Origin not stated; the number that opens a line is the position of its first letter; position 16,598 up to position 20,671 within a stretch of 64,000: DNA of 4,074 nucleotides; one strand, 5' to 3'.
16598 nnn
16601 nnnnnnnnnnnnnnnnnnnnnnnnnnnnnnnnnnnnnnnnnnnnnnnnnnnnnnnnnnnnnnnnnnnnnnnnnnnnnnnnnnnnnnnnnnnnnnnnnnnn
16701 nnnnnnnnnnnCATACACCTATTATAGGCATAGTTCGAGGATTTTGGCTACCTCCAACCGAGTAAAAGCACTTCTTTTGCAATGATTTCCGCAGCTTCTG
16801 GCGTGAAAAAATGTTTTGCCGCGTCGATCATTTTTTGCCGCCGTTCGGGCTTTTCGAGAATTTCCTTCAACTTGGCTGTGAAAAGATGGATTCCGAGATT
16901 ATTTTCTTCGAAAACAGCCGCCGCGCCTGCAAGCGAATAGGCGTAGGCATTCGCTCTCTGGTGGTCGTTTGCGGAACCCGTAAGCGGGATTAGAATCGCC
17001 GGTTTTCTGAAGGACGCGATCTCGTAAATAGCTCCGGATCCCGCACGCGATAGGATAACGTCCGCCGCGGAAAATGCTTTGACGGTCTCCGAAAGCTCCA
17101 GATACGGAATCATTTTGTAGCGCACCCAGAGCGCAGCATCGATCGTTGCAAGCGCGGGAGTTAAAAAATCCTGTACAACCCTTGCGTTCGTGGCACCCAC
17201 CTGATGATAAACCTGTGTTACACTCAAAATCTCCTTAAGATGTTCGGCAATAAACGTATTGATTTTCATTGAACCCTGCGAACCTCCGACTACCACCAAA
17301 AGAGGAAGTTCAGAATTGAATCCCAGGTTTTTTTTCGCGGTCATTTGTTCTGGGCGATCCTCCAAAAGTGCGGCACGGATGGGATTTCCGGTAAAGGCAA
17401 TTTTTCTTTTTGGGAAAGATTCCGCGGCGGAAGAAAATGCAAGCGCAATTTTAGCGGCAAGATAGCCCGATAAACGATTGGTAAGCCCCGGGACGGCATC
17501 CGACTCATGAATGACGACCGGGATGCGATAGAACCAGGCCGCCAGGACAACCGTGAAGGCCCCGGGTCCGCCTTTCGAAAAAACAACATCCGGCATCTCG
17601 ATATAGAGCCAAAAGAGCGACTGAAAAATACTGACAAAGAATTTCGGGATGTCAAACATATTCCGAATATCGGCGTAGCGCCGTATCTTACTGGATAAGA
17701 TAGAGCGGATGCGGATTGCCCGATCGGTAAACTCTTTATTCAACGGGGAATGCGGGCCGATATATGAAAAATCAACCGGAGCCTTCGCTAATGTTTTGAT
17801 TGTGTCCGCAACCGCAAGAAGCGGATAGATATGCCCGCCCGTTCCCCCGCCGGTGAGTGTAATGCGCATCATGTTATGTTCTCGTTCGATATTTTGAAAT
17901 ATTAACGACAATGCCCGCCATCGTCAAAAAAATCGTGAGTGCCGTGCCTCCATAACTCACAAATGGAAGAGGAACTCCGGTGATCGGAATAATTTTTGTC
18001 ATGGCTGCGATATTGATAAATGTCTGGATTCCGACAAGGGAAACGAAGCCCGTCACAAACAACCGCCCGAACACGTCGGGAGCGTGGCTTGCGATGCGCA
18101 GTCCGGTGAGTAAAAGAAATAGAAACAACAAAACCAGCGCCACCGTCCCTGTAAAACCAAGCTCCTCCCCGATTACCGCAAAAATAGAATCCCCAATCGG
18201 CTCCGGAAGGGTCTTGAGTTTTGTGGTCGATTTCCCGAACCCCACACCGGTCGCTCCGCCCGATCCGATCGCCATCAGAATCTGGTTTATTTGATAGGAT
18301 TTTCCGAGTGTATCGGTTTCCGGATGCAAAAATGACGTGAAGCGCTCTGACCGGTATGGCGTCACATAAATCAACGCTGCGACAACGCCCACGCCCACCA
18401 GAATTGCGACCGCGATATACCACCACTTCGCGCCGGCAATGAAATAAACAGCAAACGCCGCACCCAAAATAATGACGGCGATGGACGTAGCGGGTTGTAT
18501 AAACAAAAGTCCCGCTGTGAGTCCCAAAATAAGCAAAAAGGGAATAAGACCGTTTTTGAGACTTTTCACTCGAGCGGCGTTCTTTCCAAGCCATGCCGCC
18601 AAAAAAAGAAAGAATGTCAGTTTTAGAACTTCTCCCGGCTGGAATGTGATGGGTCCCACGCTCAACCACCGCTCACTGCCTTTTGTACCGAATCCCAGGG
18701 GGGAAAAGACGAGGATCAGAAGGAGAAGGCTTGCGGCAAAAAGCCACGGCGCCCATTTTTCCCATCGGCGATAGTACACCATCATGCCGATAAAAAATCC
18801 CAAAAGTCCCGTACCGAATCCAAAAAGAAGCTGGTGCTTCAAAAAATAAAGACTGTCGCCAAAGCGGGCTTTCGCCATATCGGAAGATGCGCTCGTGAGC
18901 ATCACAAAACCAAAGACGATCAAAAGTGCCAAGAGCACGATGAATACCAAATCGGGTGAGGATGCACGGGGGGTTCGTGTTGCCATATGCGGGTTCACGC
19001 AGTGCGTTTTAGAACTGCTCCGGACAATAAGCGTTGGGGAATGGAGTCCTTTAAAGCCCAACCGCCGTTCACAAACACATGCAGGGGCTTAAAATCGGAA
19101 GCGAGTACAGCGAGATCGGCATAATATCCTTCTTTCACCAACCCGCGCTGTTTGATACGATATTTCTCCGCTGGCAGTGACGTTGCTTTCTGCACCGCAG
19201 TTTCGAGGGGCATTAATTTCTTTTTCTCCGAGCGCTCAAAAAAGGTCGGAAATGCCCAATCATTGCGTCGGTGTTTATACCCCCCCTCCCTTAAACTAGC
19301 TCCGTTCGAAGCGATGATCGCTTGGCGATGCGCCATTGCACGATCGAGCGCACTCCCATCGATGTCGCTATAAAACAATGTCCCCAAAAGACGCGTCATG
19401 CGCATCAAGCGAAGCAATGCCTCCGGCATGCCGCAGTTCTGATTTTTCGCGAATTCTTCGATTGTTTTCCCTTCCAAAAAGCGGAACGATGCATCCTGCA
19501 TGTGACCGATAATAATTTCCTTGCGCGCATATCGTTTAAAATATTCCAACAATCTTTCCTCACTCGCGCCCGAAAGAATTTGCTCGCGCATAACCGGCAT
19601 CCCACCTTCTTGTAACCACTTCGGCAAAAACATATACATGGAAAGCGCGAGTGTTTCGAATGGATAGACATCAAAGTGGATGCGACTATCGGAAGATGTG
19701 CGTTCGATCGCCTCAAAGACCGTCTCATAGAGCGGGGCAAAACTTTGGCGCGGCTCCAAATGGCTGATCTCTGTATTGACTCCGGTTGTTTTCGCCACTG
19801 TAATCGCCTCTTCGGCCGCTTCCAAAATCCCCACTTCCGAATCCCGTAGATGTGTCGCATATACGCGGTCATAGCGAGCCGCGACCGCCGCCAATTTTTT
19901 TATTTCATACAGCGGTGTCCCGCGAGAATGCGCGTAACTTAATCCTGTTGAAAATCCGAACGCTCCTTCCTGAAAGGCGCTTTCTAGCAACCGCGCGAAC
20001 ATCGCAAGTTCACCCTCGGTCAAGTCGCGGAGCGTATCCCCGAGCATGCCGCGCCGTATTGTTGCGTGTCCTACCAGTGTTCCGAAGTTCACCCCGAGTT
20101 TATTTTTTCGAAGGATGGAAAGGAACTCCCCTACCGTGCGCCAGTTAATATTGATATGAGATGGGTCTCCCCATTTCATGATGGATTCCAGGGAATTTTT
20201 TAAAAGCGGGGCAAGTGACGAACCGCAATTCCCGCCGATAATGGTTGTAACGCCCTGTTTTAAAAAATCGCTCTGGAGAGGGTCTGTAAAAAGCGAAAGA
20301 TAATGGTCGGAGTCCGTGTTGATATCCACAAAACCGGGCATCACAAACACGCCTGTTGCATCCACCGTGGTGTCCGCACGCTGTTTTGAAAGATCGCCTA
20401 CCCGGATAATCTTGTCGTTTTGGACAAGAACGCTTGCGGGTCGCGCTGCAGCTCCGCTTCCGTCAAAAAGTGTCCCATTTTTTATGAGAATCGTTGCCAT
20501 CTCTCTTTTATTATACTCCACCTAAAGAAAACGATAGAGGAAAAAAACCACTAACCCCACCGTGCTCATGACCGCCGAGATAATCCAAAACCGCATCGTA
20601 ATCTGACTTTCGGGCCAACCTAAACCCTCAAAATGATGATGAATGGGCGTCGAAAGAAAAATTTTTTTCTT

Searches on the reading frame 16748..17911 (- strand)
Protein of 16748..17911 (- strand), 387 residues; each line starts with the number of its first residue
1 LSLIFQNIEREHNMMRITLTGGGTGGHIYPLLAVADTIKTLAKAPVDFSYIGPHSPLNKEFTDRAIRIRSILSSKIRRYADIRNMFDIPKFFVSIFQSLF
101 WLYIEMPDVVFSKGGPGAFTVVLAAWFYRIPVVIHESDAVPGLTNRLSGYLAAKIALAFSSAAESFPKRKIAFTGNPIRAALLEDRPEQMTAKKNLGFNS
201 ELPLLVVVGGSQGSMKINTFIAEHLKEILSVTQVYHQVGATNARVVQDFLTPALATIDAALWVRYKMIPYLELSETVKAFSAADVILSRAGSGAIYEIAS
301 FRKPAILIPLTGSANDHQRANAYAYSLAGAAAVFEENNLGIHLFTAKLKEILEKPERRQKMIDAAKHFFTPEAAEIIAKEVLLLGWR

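Call 62: search_protein_families(library=pfam, proteins=[window:16748-17911:-], max_evalue=0.001)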
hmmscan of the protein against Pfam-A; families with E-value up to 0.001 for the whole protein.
window:16748-17911:- (387 aa): 3 families
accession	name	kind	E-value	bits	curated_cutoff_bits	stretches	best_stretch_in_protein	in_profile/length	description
PF04101.22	Glyco_tran_28_C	-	9.3e-27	94.5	22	1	205-375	2-164/166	Glycosyltransferase family 28 C-terminal domain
PF03033.26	Glyco_transf_28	-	1.3e-26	93.8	26.2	1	17-156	1-138/139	Glycosyltransferase family 28 N-terminal domain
PF02350.25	Epimerase_2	-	0.00036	19.9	30.6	0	164-378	140-343/347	UDP-N-acetylglucosamine 2-epimerase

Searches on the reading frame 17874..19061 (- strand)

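Call 62: search_protein_families(library=pfam, proteins=[window:17874-19061:-], max_evalue=0.001)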
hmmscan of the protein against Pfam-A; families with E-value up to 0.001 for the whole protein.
window:17874-19061:- (395 aa): 1 family
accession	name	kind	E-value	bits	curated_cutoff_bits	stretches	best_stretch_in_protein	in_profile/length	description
PF01098.24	FTSW_RODA_SPOVE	-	1.9e-95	320.4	26.4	1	39-392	3-354/356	Cell cycle protein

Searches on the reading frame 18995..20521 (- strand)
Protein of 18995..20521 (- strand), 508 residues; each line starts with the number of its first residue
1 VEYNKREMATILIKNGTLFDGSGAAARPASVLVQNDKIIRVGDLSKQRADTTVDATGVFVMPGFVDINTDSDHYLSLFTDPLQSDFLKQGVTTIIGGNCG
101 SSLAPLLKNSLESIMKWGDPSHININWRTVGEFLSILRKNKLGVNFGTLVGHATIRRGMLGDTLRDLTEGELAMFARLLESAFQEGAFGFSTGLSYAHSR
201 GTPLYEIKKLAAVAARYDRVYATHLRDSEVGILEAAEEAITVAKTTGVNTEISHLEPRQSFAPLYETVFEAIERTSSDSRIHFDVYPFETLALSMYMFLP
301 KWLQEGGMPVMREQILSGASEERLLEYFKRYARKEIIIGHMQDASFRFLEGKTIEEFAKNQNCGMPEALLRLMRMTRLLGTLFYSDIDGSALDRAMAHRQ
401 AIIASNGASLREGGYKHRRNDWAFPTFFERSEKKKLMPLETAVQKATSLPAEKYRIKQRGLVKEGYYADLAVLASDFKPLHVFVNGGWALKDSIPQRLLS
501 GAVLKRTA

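Call 62: search_protein_families(library=pfam, proteins=[window:18995-20521:-], max_evalue=0.001)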
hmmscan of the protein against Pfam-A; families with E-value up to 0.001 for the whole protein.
window:18995-20521:- (508 aa): 2 families
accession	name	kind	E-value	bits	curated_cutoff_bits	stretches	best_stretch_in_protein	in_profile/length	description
PF01979.26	Amidohydro_1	-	1.8e-11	44.4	25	1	433-487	277-343/345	Amidohydrolase family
PF07969.17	Amidohydro_3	-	4.3e-11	43.4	29.7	1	429-476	399-447/472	Amidohydrolase family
